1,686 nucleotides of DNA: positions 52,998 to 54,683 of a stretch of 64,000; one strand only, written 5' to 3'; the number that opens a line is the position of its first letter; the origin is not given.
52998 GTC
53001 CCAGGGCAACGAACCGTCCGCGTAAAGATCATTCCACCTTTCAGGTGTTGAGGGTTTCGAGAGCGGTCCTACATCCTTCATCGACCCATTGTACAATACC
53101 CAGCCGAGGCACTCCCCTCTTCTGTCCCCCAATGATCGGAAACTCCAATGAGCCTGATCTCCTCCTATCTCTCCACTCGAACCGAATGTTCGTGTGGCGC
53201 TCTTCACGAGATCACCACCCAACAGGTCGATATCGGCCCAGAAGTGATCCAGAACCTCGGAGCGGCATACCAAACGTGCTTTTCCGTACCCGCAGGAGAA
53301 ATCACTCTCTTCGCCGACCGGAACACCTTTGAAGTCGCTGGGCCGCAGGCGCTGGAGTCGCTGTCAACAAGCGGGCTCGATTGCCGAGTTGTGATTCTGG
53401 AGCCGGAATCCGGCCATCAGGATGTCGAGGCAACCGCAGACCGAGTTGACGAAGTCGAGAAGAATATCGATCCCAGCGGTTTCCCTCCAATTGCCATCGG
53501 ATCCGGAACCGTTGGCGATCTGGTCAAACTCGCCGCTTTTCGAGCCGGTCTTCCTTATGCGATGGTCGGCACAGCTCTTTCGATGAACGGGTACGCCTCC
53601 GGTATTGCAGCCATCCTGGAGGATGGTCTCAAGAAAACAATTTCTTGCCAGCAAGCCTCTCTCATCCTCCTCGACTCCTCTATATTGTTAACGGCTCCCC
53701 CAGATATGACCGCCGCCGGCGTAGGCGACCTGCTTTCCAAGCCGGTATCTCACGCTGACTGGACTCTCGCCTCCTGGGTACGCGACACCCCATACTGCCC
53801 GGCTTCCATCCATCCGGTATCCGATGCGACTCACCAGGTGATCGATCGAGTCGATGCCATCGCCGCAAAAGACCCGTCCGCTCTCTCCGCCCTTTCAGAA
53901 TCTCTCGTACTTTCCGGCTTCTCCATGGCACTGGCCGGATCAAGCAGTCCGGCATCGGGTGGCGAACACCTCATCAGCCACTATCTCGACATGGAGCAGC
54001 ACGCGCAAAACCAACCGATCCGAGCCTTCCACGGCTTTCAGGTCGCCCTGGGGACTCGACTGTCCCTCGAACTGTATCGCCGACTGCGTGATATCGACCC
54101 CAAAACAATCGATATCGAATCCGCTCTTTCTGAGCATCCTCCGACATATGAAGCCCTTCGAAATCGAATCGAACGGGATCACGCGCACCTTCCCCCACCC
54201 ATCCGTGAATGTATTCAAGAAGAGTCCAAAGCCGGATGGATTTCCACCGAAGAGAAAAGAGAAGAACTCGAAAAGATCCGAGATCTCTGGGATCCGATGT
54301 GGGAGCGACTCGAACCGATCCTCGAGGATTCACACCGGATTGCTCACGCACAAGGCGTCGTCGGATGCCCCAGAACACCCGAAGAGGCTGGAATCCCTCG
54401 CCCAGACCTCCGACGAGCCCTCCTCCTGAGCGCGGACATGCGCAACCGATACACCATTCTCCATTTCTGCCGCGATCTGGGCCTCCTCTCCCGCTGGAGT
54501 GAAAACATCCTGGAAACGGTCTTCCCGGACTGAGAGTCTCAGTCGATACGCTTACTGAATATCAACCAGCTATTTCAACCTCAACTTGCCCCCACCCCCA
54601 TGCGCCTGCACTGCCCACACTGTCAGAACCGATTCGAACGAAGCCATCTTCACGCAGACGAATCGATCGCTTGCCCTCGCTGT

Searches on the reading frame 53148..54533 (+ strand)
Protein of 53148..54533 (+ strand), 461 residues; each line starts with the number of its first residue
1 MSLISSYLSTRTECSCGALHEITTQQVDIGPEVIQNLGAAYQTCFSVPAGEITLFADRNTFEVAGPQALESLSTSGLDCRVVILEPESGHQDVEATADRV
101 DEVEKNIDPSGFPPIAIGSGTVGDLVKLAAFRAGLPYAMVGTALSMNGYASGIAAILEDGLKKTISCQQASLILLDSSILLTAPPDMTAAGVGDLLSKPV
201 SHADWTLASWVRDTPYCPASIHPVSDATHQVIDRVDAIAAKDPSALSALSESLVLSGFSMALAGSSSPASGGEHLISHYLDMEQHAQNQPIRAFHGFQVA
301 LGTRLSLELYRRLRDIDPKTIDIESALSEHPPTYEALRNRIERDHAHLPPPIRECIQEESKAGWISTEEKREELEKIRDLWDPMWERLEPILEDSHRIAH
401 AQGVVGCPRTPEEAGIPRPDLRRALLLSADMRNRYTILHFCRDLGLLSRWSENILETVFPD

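Call 43: search_protein_families(library=pfam, proteins=[window:53148-54533:+], max_evalue=0.00001)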
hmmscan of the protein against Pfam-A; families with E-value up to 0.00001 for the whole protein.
window:53148-54533:+ (461 aa): 1 family
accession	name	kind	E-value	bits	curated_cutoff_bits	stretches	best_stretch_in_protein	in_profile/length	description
PF13685.12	Fe-ADH_2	-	1.1e-23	84.3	28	1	31-184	4-149/149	Iron-containing alcohol dehydrogenase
